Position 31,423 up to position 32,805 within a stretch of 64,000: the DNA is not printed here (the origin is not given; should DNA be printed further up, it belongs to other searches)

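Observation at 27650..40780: Integrase-centred lower-GC island inserted between a core membrane-protein gene and groEL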

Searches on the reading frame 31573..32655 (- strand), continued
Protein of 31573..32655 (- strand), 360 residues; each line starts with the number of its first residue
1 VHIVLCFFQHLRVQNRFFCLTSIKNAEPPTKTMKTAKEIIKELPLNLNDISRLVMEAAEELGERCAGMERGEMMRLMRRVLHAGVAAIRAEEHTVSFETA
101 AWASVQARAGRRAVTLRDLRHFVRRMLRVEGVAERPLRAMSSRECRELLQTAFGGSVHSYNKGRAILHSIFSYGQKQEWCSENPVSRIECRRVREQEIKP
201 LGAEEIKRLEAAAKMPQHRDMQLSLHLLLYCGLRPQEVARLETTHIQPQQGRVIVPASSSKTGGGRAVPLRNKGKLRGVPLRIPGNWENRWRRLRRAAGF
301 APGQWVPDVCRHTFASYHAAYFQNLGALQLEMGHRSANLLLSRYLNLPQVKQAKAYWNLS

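Call 60: find_encoding_contigs(protein=P0055, flank=8000, max_places=8)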
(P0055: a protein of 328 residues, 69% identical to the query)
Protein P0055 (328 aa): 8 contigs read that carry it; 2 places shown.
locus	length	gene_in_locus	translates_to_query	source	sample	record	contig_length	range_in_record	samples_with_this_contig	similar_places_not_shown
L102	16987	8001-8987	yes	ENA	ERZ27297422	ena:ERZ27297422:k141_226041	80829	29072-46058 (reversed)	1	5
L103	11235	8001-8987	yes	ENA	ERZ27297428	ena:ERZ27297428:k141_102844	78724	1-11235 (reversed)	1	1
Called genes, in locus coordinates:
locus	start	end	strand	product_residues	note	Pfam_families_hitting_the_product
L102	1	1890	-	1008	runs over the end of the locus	PF04851:ResIII, PF00270:DEAD (weak), PF19778:RE_endonuc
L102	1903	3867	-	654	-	PF01555:N6_N4_Mtase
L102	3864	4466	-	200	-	PF14335:DUF4391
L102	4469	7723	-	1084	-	PF00176:SNF2-rel_dom, PF04851:ResIII, PF00271:Helicase_C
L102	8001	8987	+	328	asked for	PF00589:Phage_integrase (weak)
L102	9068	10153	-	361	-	PF04389:Peptidase_M28 (faint), PF05343:Peptidase_M42, PF01546:Peptidase_M20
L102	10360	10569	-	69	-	-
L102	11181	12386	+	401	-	-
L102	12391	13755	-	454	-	PF01078:Mg_chelatase (faint), PF05496:RuvB_N, PF00004:AAA, PF07728:AAA_5 (weak), PF13173:AAA_14 (weak), PF16193:AAA_assoc_2, PF12002:MgsA_C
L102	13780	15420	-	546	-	-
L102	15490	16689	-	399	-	PF17785:PUA_3, PF10672:Methyltrans_SAM, PF02475:TRM5-TYW2_MTfase (weak), PF05175:MTS, PF06325:PrmA, PF01728:FtsJ (weak), PF03602:Cons_hypoth95, PF13649:Methyltransf_25, +1 more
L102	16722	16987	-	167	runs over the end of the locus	PF00293:NUDIX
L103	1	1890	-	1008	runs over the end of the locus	PF04851:ResIII, PF00270:DEAD (weak), PF19778:RE_endonuc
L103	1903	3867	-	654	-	PF01555:N6_N4_Mtase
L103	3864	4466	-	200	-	PF14335:DUF4391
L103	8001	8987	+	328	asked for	PF00589:Phage_integrase (weak)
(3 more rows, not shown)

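Call 65: search_solved_structures(query=window:31573-32559:-, max_evalue=0.01, show_alignments=1)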
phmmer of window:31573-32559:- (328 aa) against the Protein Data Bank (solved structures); distinct sequences matched with E-value up to 0.01: 1.
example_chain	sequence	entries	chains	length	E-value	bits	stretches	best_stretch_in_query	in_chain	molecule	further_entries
1a0p_A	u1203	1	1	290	0.00022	23.8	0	106-238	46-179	SITE-SPECIFIC RECOMBINASE XERD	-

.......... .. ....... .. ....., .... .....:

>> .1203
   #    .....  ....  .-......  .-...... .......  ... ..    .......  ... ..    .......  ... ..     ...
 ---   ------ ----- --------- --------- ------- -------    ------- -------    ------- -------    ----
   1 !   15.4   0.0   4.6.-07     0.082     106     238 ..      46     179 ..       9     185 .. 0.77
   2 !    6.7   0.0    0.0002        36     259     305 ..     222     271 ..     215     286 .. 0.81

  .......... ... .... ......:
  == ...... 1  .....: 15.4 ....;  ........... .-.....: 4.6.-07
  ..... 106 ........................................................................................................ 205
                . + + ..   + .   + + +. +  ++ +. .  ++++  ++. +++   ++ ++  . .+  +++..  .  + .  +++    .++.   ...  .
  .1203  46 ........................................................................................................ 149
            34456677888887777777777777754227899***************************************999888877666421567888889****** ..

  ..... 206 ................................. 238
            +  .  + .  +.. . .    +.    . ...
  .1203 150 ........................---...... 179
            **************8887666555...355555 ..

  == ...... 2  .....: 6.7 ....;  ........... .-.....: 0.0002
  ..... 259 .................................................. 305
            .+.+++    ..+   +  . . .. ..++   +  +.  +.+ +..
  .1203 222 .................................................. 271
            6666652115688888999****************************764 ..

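Call 89: search_protein_families(library=pfam, proteins=[L091:2639-4438:+, L093:8319-9653:-, L093:7209-8261:-, L093:6085-7155:-, L093:4847-6085:-, L095:4434-5510:-, L095:3203-4237:-], max_evalue=0.01)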
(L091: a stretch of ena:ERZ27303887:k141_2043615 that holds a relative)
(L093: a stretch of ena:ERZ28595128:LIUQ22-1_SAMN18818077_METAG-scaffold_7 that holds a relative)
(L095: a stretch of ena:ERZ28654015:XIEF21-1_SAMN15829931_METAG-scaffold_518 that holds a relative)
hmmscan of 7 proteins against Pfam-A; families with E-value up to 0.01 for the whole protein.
L091:2639-4438:+ (599 aa): 4 families
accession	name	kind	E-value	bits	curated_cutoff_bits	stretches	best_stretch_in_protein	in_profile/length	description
PF13175.12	AAA_15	-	1.1e-23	84.9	32.1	1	1-346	1-374/374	AAA ATPase domain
PF13304.12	AAA_21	-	1.9e-14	54.9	27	1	25-347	1-304/304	AAA domain, putative AbiEii toxin, Type IV TA system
PF02463.25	SMC_N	-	1.8e-08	34.5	40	1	6-349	5-205/220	RecF/RecN/SMC N terminal domain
PF00005.33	ABC_tran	-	0.006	17.6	25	0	20-106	8-80/137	ABC transporter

L093:8319-9653:- (444 aa): 0 families

L093:7209-8261:- (350 aa): 1 family
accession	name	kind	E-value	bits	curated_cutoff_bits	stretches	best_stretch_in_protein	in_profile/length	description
PF13437.12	HlyD_3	-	0.0034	18.5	22.2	0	178-241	5-64/106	HlyD family secretion protein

L093:6085-7155:- (356 aa): 1 family
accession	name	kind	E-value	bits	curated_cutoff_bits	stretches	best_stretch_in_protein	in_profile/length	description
PF02687.27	FtsX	-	0.0047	17.4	25.5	1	236-349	5-118/120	FtsX-like permease C-terminal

L093:4847-6085:- (412 aa): 1 family
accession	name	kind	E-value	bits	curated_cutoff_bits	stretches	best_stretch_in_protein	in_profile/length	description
PF02321.23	OEP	-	6.5e-05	23.3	22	1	55-165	3-115/187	Outer membrane efflux protein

L095:4434-5510:- (358 aa): 0 families

L095:3203-4237:- (344 aa): 0 families

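Call 90: find_encoding_contigs(protein=P0025, flank=7000, max_places=3)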
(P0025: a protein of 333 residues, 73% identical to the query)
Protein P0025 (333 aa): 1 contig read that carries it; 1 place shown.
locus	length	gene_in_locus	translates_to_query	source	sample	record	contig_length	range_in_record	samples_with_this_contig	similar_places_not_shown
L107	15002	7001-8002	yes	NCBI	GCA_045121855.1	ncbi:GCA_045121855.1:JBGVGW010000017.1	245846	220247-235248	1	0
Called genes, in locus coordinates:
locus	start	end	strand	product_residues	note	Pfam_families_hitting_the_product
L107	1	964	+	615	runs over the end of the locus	PF00009:GTP_EFTU, PF22042:EF-G_D2 (weak), PF03144:GTP_EFTU_D2, PF00679:EFG_C, PF06421:LepA_C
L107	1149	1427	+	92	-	-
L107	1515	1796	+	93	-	-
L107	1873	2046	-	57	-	-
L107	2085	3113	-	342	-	-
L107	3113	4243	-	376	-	-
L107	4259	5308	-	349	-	-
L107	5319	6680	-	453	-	-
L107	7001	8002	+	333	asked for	PF00589:Phage_integrase (faint)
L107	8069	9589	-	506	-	PF00587:tRNA-synt_2b, PF03129:HGTP_anticodon, PF09180:ProRS-C_1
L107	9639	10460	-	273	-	PF02163:Peptidase_M50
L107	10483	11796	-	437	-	PF01408:GFO_IDH_MocA, PF02894:GFO_IDH_MocA_C, PF22725:GFO_IDH_MocA_C3 (weak)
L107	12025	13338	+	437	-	PF00753:Lactamase_B (weak), PF16661:Lactamase_B_6 (weak), PF10996:Beta-Casp, PF07521:RMMBL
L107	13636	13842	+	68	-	-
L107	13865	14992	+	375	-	PF04055:Radical_SAM, PF13353:Fer4_12 (weak)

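Call 91: find_encoding_contigs(protein=P0088, flank=7000, max_places=3)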
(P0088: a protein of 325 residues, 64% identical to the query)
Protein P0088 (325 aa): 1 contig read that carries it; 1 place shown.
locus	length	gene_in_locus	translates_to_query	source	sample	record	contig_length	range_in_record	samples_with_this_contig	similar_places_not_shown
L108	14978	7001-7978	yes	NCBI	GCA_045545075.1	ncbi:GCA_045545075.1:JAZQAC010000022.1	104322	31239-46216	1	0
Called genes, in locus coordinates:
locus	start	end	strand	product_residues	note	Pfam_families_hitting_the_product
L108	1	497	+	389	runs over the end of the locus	-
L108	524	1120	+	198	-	PF01618:MotA_ExbB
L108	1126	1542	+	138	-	PF02472:ExbD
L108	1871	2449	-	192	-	PF00551:Formyl_trans_N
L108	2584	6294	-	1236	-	PF02415:Chlam_PMP (faint), PF12951:PATR (weak), PF03797:Autotransporter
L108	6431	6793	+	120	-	PF13146:TRL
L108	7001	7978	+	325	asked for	PF00589:Phage_integrase (weak)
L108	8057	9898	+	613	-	PF13589:HATPase_c_3 (weak), PF00183:HSP90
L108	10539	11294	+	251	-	-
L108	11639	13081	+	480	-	PF02163:Peptidase_M50, PF00595:PDZ (faint), PF13180:PDZ_2 (weak), PF14685:PDZ_Tricorn (faint), PF17820:PDZ_6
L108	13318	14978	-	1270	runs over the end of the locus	PF00657:Lipase_GDSL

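Call 119: search_protein_representatives(protein=window:31573-32559:-)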
Query: 328 residues. Proteins with E-value up to 0.001 (for the whole library): 4079; up to 1e-10: 960; up to 1e-30: 101. The best 150 are listed.
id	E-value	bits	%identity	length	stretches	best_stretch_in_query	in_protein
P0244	4.4e-101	354.7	55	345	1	9-325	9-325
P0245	2.1e-99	349.1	59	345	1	22-322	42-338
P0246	1.1e-98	346.8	55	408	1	2-326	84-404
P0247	1.1e-84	300.8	58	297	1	1-246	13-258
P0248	1.2e-79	284.3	50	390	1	17-327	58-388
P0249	2.1e-79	283.4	46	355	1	13-327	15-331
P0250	1.3e-76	274.3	56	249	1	3-235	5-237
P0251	4.7e-74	265.9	54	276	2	3-144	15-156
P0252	3.0e-69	250.1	46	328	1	43-326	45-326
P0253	1.1e-64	235.1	60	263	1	130-316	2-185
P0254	2.2e-62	227.6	41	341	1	9-323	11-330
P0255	6.3e-61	222.8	43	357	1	5-315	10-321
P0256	4.7e-60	219.9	53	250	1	129-325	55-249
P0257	6.4e-60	219.5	40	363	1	7-321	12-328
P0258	2.0e-59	217.9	40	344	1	3-327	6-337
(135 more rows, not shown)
